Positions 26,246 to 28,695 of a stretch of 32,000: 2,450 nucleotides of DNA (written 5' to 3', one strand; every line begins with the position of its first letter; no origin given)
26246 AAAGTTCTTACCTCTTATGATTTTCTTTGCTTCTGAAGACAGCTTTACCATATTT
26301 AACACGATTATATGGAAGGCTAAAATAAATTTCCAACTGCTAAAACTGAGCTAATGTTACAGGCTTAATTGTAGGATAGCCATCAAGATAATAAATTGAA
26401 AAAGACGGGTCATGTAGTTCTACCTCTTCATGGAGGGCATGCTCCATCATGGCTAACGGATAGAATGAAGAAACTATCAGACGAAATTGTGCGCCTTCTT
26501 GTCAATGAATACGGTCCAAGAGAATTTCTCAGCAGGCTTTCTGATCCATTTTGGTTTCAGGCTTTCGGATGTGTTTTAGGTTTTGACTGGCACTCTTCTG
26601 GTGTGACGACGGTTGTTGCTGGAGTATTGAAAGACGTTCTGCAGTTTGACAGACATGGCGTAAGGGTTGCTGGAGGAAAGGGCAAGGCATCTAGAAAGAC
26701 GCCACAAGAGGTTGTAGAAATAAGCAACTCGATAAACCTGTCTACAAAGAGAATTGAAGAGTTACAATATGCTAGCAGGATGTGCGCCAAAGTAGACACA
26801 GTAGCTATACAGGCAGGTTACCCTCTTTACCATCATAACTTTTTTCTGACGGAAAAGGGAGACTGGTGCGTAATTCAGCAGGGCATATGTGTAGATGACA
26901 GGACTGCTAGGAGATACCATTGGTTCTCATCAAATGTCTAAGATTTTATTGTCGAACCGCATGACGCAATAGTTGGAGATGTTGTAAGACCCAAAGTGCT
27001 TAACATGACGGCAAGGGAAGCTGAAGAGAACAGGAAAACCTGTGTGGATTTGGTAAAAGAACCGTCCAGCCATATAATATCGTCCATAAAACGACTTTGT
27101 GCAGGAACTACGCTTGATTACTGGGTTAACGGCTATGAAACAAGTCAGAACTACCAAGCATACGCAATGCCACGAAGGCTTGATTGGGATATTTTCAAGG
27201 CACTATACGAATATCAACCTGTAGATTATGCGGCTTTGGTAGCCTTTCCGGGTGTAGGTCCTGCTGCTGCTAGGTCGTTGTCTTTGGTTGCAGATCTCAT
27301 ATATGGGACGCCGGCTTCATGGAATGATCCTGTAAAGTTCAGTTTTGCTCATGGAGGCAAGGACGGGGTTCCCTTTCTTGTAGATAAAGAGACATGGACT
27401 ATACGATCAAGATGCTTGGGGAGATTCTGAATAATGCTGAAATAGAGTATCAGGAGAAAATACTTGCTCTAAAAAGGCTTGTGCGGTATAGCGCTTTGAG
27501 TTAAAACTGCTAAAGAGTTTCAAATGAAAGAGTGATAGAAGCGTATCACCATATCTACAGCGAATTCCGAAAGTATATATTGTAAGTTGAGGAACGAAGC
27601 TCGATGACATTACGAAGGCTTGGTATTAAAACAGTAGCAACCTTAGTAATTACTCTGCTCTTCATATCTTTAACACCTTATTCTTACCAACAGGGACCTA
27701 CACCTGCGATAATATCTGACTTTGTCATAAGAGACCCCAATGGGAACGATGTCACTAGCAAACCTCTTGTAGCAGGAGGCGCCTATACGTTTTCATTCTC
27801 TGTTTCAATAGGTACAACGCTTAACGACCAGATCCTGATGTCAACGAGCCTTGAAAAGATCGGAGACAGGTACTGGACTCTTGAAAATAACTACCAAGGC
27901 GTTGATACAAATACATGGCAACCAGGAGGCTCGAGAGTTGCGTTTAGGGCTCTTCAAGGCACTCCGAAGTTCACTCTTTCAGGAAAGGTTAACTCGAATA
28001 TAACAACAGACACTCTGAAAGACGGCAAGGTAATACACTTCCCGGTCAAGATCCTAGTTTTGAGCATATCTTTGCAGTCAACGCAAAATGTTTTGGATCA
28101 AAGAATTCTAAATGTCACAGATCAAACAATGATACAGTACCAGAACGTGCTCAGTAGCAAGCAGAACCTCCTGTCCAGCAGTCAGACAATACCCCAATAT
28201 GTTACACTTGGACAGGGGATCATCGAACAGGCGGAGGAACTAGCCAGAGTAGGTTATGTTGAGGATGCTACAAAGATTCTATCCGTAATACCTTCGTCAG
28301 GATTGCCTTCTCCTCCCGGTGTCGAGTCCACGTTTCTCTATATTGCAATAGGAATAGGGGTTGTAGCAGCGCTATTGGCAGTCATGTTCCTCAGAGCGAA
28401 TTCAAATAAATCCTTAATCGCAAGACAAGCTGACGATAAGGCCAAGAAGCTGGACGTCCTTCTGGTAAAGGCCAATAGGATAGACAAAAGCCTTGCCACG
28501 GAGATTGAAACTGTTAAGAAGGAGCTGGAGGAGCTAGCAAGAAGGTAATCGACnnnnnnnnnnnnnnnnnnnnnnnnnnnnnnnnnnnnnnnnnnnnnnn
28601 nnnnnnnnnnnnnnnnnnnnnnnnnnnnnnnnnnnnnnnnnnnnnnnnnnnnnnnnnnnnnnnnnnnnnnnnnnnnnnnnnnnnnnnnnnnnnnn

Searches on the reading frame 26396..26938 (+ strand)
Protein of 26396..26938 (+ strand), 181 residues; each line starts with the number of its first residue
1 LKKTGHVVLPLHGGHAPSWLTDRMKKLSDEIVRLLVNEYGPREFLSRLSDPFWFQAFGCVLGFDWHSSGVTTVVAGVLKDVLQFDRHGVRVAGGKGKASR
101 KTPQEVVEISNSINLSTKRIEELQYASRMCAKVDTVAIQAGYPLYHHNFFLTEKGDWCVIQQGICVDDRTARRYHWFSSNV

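Call 3: search_protein_families(library=pfam, proteins=[window:26396-26938:+], max_evalue=1)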
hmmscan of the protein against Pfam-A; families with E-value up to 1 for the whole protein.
window:26396-26938:+ (181 aa): 1 family
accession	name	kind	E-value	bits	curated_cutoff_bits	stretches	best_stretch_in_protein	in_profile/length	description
PF05559.16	DUF763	-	4.7e-82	276.2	35.5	1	6-180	2-175/319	Protein of unknown function (DUF763)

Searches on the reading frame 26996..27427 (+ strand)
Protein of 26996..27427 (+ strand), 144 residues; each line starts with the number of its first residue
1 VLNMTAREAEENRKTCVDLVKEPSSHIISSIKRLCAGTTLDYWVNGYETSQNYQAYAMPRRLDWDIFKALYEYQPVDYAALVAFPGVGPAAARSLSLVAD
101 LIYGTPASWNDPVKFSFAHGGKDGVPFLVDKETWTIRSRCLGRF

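Call 3: search_protein_families(library=pfam, proteins=[window:26996-27427:+], max_evalue=1)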
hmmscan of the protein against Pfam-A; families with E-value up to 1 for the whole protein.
window:26996-27427:+ (144 aa): 1 family
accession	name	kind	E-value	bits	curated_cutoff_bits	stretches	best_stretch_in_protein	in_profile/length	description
PF05559.16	DUF763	-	1.5e-33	116.9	35.5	1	1-129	195-319/319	Protein of unknown function (DUF763)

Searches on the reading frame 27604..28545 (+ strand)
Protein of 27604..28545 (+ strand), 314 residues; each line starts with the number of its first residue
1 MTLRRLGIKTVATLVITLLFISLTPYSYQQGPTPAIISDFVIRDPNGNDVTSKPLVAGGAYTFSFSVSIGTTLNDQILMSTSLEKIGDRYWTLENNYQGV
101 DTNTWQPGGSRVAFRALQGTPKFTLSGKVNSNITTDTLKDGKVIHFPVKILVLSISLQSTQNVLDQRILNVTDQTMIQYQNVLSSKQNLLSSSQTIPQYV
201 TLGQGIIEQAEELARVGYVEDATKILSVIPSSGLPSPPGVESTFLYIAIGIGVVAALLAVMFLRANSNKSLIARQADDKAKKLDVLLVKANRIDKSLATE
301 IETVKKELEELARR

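Call 3: search_protein_families(library=pfam, proteins=[window:27604-28545:+], max_evalue=1)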
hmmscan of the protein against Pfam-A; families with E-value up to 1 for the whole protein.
window:27604-28545:+ (314 aa): 0 families

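Call 4: search_protein_families(library=ncbifam, proteins=[window:27604-28545:+], max_evalue=1)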
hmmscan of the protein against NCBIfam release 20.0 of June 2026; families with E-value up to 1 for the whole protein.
window:27604-28545:+ (314 aa): 3 families
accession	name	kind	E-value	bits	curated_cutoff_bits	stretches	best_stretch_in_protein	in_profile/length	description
TIGR04259.1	oxa_formateAnti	equivalog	0.061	12.2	335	1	222-271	137-186/405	oxalate/formate MFS antiporter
NF002437.0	PRK01610.1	equivalog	0.08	12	425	1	223-272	315-364/429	voltage-gated ClC-type chloride channel ClcB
NF005098.0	PRK06526.1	subfamily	0.096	12.1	296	1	236-301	116-179/266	transposase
